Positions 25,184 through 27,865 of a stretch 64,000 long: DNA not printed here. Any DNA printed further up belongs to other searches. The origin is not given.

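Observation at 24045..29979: Co-directional amidohydrolase, lone XDH-family molybdopterin subunit and reductive-dehalogenase-like corrinoid/Fe-S protein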

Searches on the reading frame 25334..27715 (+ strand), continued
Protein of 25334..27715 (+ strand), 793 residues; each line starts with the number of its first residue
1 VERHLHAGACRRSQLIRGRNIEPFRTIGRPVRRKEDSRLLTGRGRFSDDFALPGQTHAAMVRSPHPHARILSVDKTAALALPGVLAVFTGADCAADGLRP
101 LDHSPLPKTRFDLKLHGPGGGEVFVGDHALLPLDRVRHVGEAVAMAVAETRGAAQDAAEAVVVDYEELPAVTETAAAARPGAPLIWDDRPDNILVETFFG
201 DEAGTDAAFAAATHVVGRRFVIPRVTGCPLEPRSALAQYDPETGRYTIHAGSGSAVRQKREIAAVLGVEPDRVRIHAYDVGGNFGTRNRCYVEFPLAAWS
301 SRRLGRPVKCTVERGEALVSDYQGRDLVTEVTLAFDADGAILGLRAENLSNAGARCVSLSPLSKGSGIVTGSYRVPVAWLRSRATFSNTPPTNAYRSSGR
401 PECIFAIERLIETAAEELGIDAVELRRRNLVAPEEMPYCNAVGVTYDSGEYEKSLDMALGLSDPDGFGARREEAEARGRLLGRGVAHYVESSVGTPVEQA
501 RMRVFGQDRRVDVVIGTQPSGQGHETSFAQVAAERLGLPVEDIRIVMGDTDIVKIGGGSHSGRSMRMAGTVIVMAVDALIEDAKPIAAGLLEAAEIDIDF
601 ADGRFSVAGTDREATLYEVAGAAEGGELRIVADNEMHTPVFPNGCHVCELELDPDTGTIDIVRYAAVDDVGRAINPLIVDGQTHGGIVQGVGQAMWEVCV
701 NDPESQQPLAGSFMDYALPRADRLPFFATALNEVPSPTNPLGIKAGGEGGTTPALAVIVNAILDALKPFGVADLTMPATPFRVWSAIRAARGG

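Call 45: search_solved_structures(query=window:25376-27715:+, max_evalue=1e-20, show_alignments=1)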
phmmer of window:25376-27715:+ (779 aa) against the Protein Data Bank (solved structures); distinct sequences matched with E-value up to 1e-20: 41.
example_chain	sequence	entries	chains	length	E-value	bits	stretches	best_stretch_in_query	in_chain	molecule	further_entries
8uem_A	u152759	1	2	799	2.5e-141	475.7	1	17-774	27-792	Carbon monoxide dehydrogenase (Large chain), CoxL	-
7dqx_A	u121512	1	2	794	5e-120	405.2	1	13-773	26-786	6-hydroxypseudooxynicotine dehydrogenase complex subunit gamma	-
1ffu_B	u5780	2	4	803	1.5e-110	373.8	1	14-774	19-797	CUTL, MOLYBDOPROTEIN OF CARBON MONOXIDE DEHYDROGENASE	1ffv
1t3q_B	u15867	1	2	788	6.9e-110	371.7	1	11-774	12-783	quinoline 2-oxidoreductase large subunit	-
1n5w_B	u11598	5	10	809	6.2e-105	355.3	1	8-771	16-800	Carbon monoxide dehydrogenase large chain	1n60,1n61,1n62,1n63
1zxi_B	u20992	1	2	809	8.3e-105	354.9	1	8-771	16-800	Carbon monoxide dehydrogenase large chain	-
4zoh_A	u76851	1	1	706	4.8e-98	332.5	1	120-753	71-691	Putative oxidoreductase molybdopterin-binding subunit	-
1rm6_A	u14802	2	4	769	1.4e-70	241.7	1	23-774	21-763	4-hydroxybenzoyl-CoA reductase alpha subunit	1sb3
1sij_A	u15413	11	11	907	1.5e-42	149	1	39-775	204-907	Aldehyde oxidoreductase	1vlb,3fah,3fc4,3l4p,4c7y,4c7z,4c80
5y6q_C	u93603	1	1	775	2.8e-37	131.6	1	27-548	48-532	Aldehyde oxidase large subunit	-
1fiq_C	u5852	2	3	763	9.3e-33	116.6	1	104-752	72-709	XANTHINE OXIDASE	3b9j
3sr6_C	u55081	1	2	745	9.4e-33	116.6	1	104-752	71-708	Xanthine dehydrogenase/oxidase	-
3etr_C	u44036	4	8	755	1e-32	116.5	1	104-752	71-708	Xanthine dehydrogenase/oxidase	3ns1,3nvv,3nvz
3nrz_C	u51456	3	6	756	1e-32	116.5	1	104-752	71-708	Xanthine dehydrogenase/oxidase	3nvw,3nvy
3eub_C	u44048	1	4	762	1.1e-32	116.4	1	104-752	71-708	Xanthine dehydrogenase/oxidase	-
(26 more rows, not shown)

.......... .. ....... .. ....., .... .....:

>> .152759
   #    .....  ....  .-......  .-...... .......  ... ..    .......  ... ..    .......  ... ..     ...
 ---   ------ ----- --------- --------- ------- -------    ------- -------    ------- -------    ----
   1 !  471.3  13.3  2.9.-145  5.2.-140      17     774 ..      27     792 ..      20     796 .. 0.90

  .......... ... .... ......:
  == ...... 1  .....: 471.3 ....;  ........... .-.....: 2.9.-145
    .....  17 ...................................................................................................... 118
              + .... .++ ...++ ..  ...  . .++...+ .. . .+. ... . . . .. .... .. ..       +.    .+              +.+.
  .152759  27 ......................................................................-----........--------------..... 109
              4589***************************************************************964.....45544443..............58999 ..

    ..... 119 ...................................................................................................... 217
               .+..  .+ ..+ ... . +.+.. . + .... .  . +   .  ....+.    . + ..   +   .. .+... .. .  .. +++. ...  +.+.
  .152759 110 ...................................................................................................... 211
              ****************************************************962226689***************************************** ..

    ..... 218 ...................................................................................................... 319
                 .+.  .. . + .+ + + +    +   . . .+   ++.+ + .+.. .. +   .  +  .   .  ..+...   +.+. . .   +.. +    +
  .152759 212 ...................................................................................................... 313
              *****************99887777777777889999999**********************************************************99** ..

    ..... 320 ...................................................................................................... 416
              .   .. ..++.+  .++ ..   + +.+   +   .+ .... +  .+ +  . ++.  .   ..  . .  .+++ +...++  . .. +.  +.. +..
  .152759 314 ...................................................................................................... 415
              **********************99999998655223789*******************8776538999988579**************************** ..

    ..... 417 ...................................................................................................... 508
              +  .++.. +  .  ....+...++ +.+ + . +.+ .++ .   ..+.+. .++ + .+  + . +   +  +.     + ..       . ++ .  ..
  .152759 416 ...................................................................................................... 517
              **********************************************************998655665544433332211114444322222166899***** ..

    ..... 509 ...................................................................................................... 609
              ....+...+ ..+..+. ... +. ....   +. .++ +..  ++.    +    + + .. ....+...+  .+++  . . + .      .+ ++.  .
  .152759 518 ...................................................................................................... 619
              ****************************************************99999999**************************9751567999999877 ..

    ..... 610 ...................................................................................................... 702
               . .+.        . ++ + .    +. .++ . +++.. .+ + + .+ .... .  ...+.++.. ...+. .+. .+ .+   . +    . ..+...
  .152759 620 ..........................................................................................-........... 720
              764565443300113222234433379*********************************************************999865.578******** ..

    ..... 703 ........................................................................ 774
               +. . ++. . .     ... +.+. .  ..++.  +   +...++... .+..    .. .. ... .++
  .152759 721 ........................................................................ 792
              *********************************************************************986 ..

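Call 48: find_encoding_contigs(protein=P0024, flank=8000, max_places=1)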
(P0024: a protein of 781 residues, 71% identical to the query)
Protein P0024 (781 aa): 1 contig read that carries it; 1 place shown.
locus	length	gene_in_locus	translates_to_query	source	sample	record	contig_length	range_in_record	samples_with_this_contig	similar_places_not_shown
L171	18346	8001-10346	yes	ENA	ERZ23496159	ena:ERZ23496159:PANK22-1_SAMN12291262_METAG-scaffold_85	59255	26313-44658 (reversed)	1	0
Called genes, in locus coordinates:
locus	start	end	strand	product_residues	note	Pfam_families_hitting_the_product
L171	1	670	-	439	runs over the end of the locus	PF13433:Peripla_BP_5, PF13458:Peripla_BP_6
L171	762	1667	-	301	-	PF01522:Polysacc_deac_1 (weak)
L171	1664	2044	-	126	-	PF13924:Lipocalin_5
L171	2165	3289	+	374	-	PF13784:Fic_N, PF02661:Fic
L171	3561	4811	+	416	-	PF00355:Rieske, PF00848:Ring_hydroxyl_A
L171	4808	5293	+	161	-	PF13577:SnoaL_4, PF00866:Ring_hydroxyl_B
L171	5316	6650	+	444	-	PF01979:Amidohydro_1, PF07969:Amidohydro_3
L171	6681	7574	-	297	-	-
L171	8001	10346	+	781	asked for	PF01315:Ald_Xan_dh_C, PF02738:MoCoBD_1, PF20256:MoCoBD_2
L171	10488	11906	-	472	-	PF11638:DnaA_N, PF03969:AFG1_ATPase (faint), PF00308:Bac_DnaA, PF01695:IstB_IS21 (weak), PF00004:AAA (weak), PF08299:Bac_DnaA_C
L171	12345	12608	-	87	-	PF01649:Ribosomal_S20p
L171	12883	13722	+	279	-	PF00378:ECH_1, PF16113:ECH_2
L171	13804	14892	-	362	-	PF01168:Ala_racemase_N, PF14031:D-ser_dehydrat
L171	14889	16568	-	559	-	PF07969:Amidohydro_3, PF01979:Amidohydro_1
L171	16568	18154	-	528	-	PF01019:G_glu_transpept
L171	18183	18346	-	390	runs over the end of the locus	PF01546:Peptidase_M20, PF07687:M20_dimer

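Call 49: find_encoding_contigs(protein=P0017, flank=8000, max_places=1)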
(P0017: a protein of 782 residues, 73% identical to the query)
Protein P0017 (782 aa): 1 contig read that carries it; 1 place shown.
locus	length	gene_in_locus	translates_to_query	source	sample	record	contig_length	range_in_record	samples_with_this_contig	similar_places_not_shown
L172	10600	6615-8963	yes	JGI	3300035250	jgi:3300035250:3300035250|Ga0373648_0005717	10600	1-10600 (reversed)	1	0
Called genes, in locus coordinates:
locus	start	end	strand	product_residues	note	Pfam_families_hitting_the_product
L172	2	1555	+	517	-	?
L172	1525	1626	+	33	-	-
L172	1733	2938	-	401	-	PF00067:p450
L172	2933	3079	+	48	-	-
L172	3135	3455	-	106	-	PF00355:Rieske, PF13806:Rieske_2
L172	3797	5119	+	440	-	PF00355:Rieske, PF11723:Aromatic_hydrox (faint), PF19301:LigXa_C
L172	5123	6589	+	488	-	PF16952:Gln-synt_N_2 (weak), PF00120:Gln-synt_C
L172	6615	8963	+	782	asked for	PF01315:Ald_Xan_dh_C, PF02738:MoCoBD_1, PF20256:MoCoBD_2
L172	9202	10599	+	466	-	?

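Call 64: find_homologous_proteins(query=L087:1344-2213:-, max_evalue=1e-20)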
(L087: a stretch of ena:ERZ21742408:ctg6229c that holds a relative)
Query L087:1344-2213:- (289 aa): 5445 proteins with E <= 1e-20 among 8000 candidates; the best 120 are listed.
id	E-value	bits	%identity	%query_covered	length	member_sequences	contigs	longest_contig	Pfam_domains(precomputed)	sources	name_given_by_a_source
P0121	1.7e-172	590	100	100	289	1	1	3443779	PF00941.28,PF03450.23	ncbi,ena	-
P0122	2.4e-123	429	75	100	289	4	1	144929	PF00941.28,PF03450.23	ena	-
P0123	3.7e-122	425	74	100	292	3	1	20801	PF00941.28,PF03450.23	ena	-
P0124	4.7e-122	425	75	100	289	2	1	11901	PF00941.28,PF03450.23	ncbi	-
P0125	3.9e-121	422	74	100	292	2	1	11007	PF00941.28,PF03450.23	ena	-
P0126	5.8e-121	421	74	98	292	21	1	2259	PF00941.28,PF03450.23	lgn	-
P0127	3.5e-116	406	71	99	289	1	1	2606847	PF00941.28,PF03450.23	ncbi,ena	-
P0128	1.6e-115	403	69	100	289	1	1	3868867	PF00941.28,PF03450.23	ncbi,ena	-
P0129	2.0e-115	403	69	100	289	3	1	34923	PF00941.28,PF03450.23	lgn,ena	-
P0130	1.3e-114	400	69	99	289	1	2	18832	PF00941.28,PF03450.23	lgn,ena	-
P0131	1.3e-113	397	68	99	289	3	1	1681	PF00941.28,PF03450.23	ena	-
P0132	9.3e-110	385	67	99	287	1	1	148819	PF00941.28,PF03450.23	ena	-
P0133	1.4e-109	384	69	99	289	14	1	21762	PF00941.28,PF03450.23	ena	-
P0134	6.7e-109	382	67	99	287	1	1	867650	PF00941.28,PF03450.23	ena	-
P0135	6.7e-109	382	66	99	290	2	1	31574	PF00941.28,PF03450.23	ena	-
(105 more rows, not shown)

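Call 65: find_encoding_contigs(protein=P0127, flank=6000, max_places=1)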
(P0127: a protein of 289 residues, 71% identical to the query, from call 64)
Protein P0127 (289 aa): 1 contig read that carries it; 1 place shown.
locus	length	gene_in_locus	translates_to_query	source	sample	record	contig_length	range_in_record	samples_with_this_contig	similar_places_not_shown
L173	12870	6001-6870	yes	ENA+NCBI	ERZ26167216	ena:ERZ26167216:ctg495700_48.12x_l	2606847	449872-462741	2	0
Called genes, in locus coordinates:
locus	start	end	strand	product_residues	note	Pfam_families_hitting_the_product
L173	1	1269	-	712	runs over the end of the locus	PF02538:Hydantoinase_B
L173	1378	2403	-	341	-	-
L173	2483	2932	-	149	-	PF13527:Acetyltransf_9 (weak), PF13673:Acetyltransf_10, PF00583:Acetyltransf_1, PF13508:Acetyltransf_7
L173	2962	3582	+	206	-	PF02525:Flavodoxin_2, PF03358:FMN_red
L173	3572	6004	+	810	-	PF01315:Ald_Xan_dh_C, PF02738:MoCoBD_1, PF20256:MoCoBD_2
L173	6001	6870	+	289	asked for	PF00941:FAD_binding_5, PF03450:CO_deh_flav_C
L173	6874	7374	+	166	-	PF00111:Fer2 (weak), PF13085:Fer2_3 (weak), PF01799:Fer2_2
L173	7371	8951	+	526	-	PF00501:AMP-binding, PF13193:AMP-binding_C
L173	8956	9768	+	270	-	PF00378:ECH_1, PF16113:ECH_2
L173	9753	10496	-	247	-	PF06707:DUF1194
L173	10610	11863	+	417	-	PF05977:MFS_3, PF07690:MFS_1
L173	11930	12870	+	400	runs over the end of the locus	PF01266:DAO (faint), PF01494:FAD_binding_3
